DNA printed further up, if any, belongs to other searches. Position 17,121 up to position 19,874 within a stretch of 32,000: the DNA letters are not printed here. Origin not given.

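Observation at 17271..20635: Archaeal glycyl radical enzyme of the eliminase (Cys-x-Glu) type with a three-cluster activase and unknown substrate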

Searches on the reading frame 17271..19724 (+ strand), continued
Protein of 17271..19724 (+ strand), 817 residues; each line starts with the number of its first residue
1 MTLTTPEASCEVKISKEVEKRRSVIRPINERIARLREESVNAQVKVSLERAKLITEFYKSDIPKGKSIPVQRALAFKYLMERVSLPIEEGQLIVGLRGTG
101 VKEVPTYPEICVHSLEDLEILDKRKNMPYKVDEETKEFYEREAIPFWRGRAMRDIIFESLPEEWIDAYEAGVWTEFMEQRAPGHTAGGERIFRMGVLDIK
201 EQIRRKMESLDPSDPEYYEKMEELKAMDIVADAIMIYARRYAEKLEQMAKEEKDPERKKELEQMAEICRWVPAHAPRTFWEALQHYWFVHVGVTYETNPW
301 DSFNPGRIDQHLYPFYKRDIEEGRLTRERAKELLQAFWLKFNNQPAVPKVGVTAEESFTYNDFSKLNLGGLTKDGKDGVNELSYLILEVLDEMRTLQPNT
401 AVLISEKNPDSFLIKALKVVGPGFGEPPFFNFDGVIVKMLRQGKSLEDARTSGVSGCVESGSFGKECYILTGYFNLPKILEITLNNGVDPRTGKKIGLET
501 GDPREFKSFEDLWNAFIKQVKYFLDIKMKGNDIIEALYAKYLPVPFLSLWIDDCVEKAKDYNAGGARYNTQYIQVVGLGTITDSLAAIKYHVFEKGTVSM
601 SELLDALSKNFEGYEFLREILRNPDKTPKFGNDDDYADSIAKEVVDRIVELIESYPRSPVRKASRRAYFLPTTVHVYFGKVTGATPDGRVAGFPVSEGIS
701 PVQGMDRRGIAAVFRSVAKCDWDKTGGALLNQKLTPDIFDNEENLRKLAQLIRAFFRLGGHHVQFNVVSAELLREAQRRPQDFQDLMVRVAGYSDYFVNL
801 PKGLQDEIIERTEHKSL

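Call 21: find_encoding_contigs(protein=P0001, flank=10000, max_places=3)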
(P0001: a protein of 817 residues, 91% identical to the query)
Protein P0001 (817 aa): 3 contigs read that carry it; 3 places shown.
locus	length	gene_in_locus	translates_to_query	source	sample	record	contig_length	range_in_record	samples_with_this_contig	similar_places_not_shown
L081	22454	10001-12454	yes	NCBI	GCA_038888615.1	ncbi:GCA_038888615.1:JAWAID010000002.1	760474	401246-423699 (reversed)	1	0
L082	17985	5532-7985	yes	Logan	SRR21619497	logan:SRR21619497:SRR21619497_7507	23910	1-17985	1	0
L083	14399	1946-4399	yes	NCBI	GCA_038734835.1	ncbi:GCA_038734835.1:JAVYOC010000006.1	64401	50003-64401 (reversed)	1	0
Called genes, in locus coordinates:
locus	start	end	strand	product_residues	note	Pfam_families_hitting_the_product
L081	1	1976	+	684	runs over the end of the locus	PF04945:YHS, PF00122:E1-E2_ATPase, PF08282:Hydrolase_3 (faint), PF00702:Hydrolase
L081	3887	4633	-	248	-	-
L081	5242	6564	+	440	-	-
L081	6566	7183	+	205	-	-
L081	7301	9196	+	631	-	PF00324:AA_permease, PF13520:AA_permease_2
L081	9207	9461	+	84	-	PF01037:AsnC_trans_reg, PF22482:AsnC_trans_reg_3 (weak)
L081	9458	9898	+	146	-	-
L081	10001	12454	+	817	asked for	PF02901:PFL-like, PF01228:Gly_radical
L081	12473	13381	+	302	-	PF13353:Fer4_12, PF04055:Radical_SAM, PF13187:Fer4_9 (faint), PF12838:Fer4_7 (weak), PF13484:Fer4_16 (faint), PF14697:Fer4_21 (weak), PF00037:Fer4 (weak), PF12837:Fer4_6 (weak)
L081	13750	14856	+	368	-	PF22020:RlmL_1st, PF02926:THUMP, PF01170:UPF0020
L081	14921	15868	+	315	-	PF00089:Trypsin, PF13365:Trypsin_2, PF00595:PDZ (faint), PF13180:PDZ_2, PF17820:PDZ_6 (weak)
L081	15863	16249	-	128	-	PF01042:Ribonuc_L-PSP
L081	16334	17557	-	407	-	PF00291:PALP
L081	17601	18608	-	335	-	-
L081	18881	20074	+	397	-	PF00999:Na_H_Exchanger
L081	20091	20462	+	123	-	PF22636:FlK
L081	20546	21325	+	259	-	PF00571:CBS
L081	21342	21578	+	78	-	PF01206:TusA (weak)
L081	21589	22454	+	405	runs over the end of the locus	PF00155:Aminotran_1_2 (weak), PF00266:Aminotran_5, PF01053:Cys_Met_Meta_PP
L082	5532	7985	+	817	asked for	PF02901:PFL-like, PF01228:Gly_radical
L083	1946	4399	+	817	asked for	PF02901:PFL-like, PF01228:Gly_radical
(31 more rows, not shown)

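Call 22: search_protein_families(library=pfam, proteins=[L014:6175-7278:+, L005:4395-5828:-, L013:5016-6029:+, L049:12580-14064:-, L071:12408-13460:-, L053:2476-4374:-, L007:3914-5998:+, L046:8044-9789:+, L048:2294-3058:+, L057:15398-16198:+], max_evalue=0.00001)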
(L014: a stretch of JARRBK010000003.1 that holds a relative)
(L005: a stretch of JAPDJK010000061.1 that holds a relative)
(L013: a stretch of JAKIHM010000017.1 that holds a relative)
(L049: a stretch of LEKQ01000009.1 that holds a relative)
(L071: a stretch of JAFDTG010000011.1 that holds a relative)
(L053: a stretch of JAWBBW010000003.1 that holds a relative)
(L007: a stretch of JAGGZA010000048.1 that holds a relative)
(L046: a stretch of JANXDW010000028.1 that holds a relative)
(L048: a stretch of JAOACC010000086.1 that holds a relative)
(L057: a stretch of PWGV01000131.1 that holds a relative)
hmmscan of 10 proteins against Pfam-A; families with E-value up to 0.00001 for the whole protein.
L014:6175-7278:+ (367 aa): 2 families
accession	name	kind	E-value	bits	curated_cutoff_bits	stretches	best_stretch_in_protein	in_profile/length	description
PF00557.29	Peptidase_M24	-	4.4e-72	242.6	23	1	146-348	1-207/208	Metallopeptidase family M24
PF01321.24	Creatinase_N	-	1e-10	42.7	22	1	7-139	2-128/128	Creatinase/Prolidase N-terminal domain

L005:4395-5828:- (477 aa): 13 families
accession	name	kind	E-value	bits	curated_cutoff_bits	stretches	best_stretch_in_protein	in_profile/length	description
PF07992.20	Pyr_redox_2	-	1.1e-38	133.7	26.1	1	120-426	2-291/291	Pyridine nucleotide-disulphide oxidoreductase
PF13510.11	Fer2_4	-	9.4e-31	106.2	22.8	1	17-97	2-81/82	2Fe-2S iron-sulfur cluster binding domain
PF13738.12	Pyr_redox_3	-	7.6e-17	61.9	30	1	178-411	82-305/305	Pyridine nucleotide-disulphide oxidoreductase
PF12831.13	FAD_oxidored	-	1.5e-16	61.1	27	1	120-163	1-44/416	FAD dependent oxidoreductase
PF00890.30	FAD_binding_2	-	1.9e-15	57.4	20.4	1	120-158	1-39/414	FAD binding domain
PF03486.20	HI0933_like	-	1.6e-14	54.4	50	1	120-156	2-38/244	HI0933-like protein Rossmann domain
PF00070.33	Pyr_redox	-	3.4e-13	50.4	22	0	270-337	1-75/82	Pyridine nucleotide-disulphide oxidoreductase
PF01266.30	DAO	-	1.6e-11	44.8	27.9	0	120-155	1-37/353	FAD dependent oxidoreductase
PF13450.12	NAD_binding_8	-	8.7e-11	42.4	21.9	0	123-157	1-35/68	NAD(P)-binding Rossmann-like domain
PF01134.28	GIDA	-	1.4e-10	41.3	22.1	0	120-150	1-31/391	Glucose inhibited division protein A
PF01494.25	FAD_binding_3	-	2.5e-09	37.3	22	0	118-149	1-32/349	FAD binding domain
PF01946.23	Thi4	-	2.4e-07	30.7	26.2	0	117-156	16-56/235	Thi4 family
PF13241.12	NAD_binding_7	-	3.5e-07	31.2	22.1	0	268-344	7-82/104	Putative NAD(P)-binding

L013:5016-6029:+ (337 aa): 2 families
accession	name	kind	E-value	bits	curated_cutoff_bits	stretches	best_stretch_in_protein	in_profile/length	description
PF05544.16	Pro_racemase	-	2.5e-133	444.6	27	1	11-333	2-324/325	Proline racemase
PF02567.21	PhzC-PhzF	-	5.1e-06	26.6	27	1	71-152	46-123/281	Phenazine biosynthesis-like protein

L049:12580-14064:- (494 aa): 1 family
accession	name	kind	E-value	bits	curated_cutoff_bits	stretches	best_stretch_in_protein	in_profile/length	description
PF00209.24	SNF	-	8.2e-55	186.9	27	2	141-467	177-515/524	Sodium:neurotransmitter symporter family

L071:12408-13460:- (350 aa): 1 family
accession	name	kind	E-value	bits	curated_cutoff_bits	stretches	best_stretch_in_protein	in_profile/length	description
PF02073.20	Peptidase_M29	-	5.9e-06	25.8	27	0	152-240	202-292/406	Thermophilic metalloprotease (M29)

L053:2476-4374:- (632 aa): 3 families
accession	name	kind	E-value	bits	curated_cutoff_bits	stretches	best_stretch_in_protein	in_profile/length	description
PF07944.18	Beta-AFase-like_GH127_cat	-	7.5e-95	318.5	24.9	1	25-398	1-375/376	Beta-L-arabinofuranosidase, GH127 catalytic domain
PF20736.2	Glyco_hydro127M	-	1.3e-26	93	24.2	1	408-504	1-95/95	Beta-L-arabinofuranosidase, GH127 middle domain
PF20737.2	Glyco_hydro127C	-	7.3e-25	86.9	23.7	1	507-620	2-71/71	Glycoside hydrolase family 127 C-terminal domain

L007:3914-5998:+ (694 aa): 3 families
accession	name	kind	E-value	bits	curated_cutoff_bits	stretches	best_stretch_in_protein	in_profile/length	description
PF01968.24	Hydantoinase_A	-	2.5e-85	286.7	22.9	1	206-501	1-290/291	Hydantoinase/oxoprolinase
PF05378.19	Hydant_A_N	-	1.4e-45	155.6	25.2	1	4-179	1-174/176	Hydantoinase/oxoprolinase N-terminal region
PF19278.4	Hydant_A_C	-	9.5e-19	68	21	1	512-686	6-185/193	Hydantoinase/oxoprolinase C-terminal domain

L046:8044-9789:+ (581 aa): 1 family
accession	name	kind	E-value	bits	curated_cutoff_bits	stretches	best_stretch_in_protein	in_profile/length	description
PF02538.19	Hydantoinase_B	-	1.6e-151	505.7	26.8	1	6-528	3-519/519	Hydantoinase B/oxoprolinase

L048:2294-3058:+ (254 aa): 1 family
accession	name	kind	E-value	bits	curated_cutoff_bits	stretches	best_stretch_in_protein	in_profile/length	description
PF01177.27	Asp_Glu_race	-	4.1e-38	131.7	31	1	17-220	3-209/211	Asp/Glu/Hydantoin racemase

L057:15398-16198:+ (266 aa): 2 families
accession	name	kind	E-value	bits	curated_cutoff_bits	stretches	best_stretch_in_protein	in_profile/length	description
PF02274.22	ADI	-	6.1e-09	35.8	22.8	0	120-203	181-270/377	Arginine deiminase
PF19420.4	DDAH_eukar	-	1.5e-08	34.7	23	1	43-198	27-201/291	N,N dimethylarginine dimethylhydrolase, eukaryotic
